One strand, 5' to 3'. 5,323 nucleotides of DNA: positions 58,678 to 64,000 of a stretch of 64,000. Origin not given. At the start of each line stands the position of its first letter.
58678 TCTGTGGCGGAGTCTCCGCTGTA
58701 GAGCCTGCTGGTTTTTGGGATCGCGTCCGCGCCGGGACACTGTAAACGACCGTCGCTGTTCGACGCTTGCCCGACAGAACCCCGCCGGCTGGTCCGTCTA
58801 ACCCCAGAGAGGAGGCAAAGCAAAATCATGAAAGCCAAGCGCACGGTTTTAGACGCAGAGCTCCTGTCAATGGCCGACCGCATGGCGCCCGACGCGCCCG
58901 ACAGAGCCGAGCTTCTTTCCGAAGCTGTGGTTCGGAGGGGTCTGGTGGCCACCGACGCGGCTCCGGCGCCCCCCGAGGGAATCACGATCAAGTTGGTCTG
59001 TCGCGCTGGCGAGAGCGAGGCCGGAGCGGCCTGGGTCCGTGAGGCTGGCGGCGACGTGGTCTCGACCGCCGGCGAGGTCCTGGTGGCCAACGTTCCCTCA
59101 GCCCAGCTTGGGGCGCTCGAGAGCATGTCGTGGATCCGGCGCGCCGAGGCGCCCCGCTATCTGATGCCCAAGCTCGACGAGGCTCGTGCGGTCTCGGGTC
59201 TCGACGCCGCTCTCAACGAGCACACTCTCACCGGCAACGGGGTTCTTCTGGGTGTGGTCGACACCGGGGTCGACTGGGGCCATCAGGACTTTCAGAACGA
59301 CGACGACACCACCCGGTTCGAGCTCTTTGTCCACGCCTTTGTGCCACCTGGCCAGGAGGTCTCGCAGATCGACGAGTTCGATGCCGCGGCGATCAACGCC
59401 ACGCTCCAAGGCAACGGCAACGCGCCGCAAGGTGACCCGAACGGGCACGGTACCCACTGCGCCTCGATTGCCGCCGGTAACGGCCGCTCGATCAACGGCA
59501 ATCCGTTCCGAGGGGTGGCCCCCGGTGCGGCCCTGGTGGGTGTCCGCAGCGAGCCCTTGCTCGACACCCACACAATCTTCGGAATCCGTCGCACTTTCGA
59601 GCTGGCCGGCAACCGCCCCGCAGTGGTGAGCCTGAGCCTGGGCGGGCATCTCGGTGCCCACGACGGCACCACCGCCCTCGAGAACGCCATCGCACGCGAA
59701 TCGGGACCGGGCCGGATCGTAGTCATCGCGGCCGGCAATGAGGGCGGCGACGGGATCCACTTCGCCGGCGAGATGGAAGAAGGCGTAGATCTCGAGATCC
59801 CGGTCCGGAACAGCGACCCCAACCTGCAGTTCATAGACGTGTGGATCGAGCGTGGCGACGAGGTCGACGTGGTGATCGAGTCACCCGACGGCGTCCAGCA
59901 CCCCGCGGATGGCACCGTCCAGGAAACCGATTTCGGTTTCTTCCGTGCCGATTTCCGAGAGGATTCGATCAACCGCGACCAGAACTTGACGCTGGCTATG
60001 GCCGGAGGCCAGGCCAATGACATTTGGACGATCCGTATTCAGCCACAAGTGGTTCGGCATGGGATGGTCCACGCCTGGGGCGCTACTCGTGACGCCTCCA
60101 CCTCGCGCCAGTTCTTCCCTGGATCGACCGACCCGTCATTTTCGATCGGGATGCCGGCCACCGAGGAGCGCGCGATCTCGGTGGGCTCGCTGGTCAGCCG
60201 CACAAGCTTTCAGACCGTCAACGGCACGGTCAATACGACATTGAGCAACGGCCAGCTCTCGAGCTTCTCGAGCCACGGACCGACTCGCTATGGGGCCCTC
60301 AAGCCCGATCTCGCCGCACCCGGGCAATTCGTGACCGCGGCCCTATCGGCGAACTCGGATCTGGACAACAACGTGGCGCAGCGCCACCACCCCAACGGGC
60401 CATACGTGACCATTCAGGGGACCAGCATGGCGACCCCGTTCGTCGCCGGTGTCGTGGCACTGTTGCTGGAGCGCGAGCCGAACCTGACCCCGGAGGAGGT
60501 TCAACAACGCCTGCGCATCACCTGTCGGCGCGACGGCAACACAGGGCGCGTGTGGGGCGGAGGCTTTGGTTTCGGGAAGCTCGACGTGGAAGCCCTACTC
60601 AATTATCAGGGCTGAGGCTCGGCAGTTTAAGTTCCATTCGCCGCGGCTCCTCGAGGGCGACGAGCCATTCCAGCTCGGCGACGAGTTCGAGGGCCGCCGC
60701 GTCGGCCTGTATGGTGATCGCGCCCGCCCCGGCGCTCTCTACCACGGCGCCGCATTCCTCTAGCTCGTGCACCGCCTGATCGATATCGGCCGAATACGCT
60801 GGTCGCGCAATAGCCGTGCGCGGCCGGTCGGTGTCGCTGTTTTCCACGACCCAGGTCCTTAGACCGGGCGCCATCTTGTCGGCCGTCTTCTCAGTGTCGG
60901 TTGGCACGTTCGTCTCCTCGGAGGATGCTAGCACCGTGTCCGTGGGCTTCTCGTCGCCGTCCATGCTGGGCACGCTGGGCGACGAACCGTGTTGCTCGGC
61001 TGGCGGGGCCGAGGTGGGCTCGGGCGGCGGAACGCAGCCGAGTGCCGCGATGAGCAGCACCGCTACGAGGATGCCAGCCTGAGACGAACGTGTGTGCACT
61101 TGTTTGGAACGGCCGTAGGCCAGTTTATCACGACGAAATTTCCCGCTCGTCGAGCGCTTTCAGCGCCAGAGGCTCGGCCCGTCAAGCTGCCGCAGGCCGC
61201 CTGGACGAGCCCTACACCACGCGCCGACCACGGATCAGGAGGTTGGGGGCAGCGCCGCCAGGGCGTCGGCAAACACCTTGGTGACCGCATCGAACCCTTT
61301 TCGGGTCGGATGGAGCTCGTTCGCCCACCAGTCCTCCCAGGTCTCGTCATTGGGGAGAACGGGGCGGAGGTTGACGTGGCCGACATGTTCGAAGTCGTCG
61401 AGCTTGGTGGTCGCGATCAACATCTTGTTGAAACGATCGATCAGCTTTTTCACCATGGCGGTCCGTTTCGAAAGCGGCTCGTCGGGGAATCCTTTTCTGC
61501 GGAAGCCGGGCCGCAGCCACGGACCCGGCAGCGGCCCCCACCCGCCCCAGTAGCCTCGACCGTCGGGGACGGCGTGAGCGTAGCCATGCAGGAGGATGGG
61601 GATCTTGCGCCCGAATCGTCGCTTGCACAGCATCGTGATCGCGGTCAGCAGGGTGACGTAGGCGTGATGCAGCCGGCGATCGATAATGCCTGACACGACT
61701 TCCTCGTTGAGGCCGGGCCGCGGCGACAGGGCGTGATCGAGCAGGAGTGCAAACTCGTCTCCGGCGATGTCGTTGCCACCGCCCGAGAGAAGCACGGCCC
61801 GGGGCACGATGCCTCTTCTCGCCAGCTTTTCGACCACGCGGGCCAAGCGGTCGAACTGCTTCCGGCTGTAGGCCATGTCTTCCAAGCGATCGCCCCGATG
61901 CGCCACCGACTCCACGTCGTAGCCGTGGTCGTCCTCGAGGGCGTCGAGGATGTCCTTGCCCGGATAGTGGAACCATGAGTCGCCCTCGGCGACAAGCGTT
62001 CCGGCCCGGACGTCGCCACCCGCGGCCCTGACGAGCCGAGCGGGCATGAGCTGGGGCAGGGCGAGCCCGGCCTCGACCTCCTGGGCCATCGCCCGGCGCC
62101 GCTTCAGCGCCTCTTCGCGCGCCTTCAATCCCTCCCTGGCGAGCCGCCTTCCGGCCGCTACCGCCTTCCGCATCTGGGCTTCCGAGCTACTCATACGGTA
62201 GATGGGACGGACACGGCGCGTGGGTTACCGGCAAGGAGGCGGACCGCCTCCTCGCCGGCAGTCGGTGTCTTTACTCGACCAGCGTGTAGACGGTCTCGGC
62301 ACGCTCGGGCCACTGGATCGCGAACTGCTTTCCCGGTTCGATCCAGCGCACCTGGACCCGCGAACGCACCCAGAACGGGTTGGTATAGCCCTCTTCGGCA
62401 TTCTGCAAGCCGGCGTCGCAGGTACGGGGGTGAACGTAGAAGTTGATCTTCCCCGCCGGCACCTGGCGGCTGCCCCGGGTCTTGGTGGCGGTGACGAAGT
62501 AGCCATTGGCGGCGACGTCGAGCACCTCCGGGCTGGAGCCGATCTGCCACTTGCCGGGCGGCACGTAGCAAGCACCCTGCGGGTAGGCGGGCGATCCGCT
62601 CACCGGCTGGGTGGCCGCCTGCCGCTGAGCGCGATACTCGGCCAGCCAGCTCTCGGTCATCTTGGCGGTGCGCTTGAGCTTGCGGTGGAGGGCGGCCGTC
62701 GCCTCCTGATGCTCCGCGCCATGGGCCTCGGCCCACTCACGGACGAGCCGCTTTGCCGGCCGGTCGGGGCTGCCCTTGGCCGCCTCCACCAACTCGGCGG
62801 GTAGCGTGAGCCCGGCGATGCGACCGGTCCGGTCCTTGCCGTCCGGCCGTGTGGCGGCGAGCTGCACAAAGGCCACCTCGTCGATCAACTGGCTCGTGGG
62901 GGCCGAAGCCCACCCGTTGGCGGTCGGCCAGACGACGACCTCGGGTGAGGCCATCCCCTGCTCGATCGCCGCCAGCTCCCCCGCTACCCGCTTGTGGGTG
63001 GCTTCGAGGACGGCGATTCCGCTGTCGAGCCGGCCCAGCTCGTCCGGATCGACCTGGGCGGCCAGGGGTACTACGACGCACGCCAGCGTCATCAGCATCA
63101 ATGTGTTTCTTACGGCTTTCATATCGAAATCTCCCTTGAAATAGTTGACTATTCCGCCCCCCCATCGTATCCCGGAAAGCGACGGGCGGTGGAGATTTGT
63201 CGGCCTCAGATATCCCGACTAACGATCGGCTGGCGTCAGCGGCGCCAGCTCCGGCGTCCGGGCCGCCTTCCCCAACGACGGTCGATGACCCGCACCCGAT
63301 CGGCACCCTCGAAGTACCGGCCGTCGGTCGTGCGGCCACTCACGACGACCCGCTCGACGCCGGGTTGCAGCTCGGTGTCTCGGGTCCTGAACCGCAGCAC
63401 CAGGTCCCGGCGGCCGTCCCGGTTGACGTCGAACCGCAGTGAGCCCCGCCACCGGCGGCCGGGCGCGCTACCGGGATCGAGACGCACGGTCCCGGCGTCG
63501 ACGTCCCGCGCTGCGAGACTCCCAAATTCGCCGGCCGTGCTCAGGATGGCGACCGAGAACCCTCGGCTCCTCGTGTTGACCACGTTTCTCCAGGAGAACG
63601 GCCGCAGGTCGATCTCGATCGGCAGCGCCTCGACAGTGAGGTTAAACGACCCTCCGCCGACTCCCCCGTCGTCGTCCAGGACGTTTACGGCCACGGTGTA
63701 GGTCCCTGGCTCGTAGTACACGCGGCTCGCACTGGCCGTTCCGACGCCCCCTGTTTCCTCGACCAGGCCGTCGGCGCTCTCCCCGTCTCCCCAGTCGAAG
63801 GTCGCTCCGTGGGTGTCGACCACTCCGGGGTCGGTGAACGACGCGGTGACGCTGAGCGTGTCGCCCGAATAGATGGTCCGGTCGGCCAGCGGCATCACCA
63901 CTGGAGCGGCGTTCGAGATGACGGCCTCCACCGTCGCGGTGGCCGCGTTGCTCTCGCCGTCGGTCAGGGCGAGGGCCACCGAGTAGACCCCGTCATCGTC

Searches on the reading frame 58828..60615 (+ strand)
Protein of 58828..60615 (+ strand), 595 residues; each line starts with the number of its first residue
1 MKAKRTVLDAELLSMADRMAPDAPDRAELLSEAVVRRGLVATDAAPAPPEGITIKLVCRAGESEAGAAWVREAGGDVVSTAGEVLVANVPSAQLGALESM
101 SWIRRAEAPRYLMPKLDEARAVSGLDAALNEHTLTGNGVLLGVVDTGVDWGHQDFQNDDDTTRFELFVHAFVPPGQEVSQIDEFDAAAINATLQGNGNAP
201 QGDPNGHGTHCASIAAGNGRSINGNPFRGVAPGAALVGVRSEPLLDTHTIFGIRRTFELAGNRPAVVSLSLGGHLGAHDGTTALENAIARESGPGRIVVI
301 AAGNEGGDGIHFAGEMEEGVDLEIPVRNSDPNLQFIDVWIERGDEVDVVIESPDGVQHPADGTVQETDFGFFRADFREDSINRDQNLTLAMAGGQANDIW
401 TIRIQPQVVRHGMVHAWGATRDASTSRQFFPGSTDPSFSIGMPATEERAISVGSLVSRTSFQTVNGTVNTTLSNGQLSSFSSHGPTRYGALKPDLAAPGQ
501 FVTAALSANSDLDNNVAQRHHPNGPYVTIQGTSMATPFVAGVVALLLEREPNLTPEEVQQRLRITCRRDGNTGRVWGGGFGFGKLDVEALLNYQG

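Call 5: search_protein_families(library=pfam, proteins=[window:58828-60615:+], max_evalue=1)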
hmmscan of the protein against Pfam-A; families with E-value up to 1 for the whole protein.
window:58828-60615:+ (595 aa): 1 family
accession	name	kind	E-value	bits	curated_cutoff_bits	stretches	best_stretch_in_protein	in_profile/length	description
PF00082.27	Peptidase_S8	-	2e-50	172.2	21.8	2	439-569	163-276/288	Subtilase family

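Call 7: search_protein_families(library=ncbifam, proteins=[window:58828-60615:+], max_evalue=1)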
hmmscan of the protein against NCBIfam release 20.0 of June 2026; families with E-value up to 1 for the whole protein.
window:58828-60615:+ (595 aa): 9 families
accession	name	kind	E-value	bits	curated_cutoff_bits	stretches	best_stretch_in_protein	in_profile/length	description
NF040809.1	germ_prot_CspBA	exception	5.5e-31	107.1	1250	2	133-356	648-877/1099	bifunctional germination protease/germinant receptor pseudoprotease CspBA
TIGR03921.1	T7SS_mycosin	equivalog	1.8e-28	99.7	278.75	3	468-589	179-283/353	type VII secretion-associated serine protease mycosin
NF040808.2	CspC_non_triad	exception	5.8e-22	77.8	675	1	132-548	91-499/556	bile acid germinant receptor pseudoprotease CspC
NF033595.1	denti_PrtP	equivalog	3.3e-17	62.3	300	2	496-587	415-498/606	dentilisin complex serine proteinase subunit PrtP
NF040553.1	SGO_0316_fam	subfamily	2.4e-13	48.7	1400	2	475-563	651-728/1486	SGO_0316/SGO_0317 family LPXTG-anchored serine peptidase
NF051851.1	AtpSerPepEprS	equivalog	8.6e-06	24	1700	1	522-588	293-360/988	autotransporter serine peptidase EprS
NF042956.1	IteS_antiphage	equivalog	2.9e-05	22.6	900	1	430-548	402-513/747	S8 family anti-phage peptidase IteS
TIGR03895.1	protease_PatA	subfamily_domain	8.5e-05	21.5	421.05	2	522-548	152-178/606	PatA/PatG family cyanobactin maturation protease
NF049966.1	QH_SP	equivalog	0.00051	19.5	165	1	528-570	173-215/219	subtilisin-like serine protease QhpE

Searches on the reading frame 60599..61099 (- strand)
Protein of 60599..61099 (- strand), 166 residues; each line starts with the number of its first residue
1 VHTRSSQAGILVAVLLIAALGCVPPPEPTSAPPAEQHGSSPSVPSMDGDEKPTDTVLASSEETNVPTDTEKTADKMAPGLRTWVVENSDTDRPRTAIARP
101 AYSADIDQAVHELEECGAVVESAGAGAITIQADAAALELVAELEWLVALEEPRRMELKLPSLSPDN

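Call 5: search_protein_families(library=pfam, proteins=[window:60599-61099:-], max_evalue=1)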
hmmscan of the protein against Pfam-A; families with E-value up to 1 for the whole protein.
window:60599-61099:- (166 aa): 2 families
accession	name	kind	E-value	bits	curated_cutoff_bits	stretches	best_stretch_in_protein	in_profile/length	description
PF19871.4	DUF6344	-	0.026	15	35.6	1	34-47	11-24/34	Family of unknown function (DUF6344)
PF15551.11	DUF4656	-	0.15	12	27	1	26-90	274-338/361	Domain of unknown function (DUF4656)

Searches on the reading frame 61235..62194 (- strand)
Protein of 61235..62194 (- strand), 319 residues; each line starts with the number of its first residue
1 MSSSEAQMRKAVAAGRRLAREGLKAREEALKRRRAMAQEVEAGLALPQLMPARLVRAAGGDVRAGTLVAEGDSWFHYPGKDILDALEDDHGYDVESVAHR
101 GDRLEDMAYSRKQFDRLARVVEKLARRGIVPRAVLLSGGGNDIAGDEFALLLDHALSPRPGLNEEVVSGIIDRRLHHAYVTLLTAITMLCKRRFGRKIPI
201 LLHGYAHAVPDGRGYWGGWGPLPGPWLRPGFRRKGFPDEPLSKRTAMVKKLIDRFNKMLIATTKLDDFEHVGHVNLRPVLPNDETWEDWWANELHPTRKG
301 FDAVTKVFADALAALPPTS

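Call 76: search_protein_families(library=pfam, proteins=[window:61235-62194:-], max_evalue=0.1)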
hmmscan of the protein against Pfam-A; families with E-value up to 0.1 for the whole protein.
window:61235-62194:- (319 aa): 2 families
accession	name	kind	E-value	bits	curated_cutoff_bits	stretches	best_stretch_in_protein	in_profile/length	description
PF13472.12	Lipase_GDSL_2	-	1.4e-06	29.3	32.9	1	76-301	16-176/178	GDSL-like Lipase/Acylhydrolase family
PF00657.28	Lipase_GDSL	-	0.031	14.9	23.6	1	82-144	26-90/208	GDSL-like Lipase/Acylhydrolase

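Call 96: find_encoding_contigs(protein=window:61235-62194:-, flank=10000, max_places=6)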
Protein window:61235-62194:- (319 aa): no gene with exactly this product is on record in the collection.

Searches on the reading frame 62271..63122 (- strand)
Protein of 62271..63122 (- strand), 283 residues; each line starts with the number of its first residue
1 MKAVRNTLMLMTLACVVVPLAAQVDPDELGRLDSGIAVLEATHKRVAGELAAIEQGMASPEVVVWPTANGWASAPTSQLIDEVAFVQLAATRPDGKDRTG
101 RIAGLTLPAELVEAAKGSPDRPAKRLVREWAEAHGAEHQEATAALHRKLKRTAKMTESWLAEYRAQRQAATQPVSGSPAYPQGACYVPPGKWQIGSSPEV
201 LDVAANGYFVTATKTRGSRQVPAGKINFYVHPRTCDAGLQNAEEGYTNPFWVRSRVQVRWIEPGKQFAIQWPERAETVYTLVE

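Call 76: search_protein_families(library=pfam, proteins=[window:62271-63122:-], max_evalue=0.1)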
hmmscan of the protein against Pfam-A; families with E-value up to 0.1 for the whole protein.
window:62271-63122:- (283 aa): 2 families
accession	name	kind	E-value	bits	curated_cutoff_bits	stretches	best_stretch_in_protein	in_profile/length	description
PF22798.2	DUF5817_CT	-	0.001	19.3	29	1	110-164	1-53/54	DUF5817, C-terminal domain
PF23359.1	Lsr2_DNA-bd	-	0.037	13.8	26.9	0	120-137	2-19/37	Lsr2 DNA-binding domain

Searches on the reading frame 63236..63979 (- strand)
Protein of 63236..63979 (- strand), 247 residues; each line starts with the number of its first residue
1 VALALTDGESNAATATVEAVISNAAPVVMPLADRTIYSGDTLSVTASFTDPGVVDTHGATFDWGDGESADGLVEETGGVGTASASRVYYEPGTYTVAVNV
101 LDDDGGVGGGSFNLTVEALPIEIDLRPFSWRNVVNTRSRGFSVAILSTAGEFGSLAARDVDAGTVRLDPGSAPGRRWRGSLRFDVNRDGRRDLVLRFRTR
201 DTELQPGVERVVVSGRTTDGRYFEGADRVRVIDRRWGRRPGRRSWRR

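Call 76: search_protein_families(library=pfam, proteins=[window:63236-63979:-], max_evalue=0.1)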
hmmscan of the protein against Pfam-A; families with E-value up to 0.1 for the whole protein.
window:63236-63979:- (247 aa): 3 families
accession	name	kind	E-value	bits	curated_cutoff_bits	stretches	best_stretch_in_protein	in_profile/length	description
PF18911.6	PKD_4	-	6e-12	45.9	27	1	23-108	1-76/85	PKD domain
PF00801.26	PKD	-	0.0032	17.9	23.5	1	39-107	14-72/80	PKD domain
PF04234.18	CopC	-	0.052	15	23.3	0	86-116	63-92/92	CopC domain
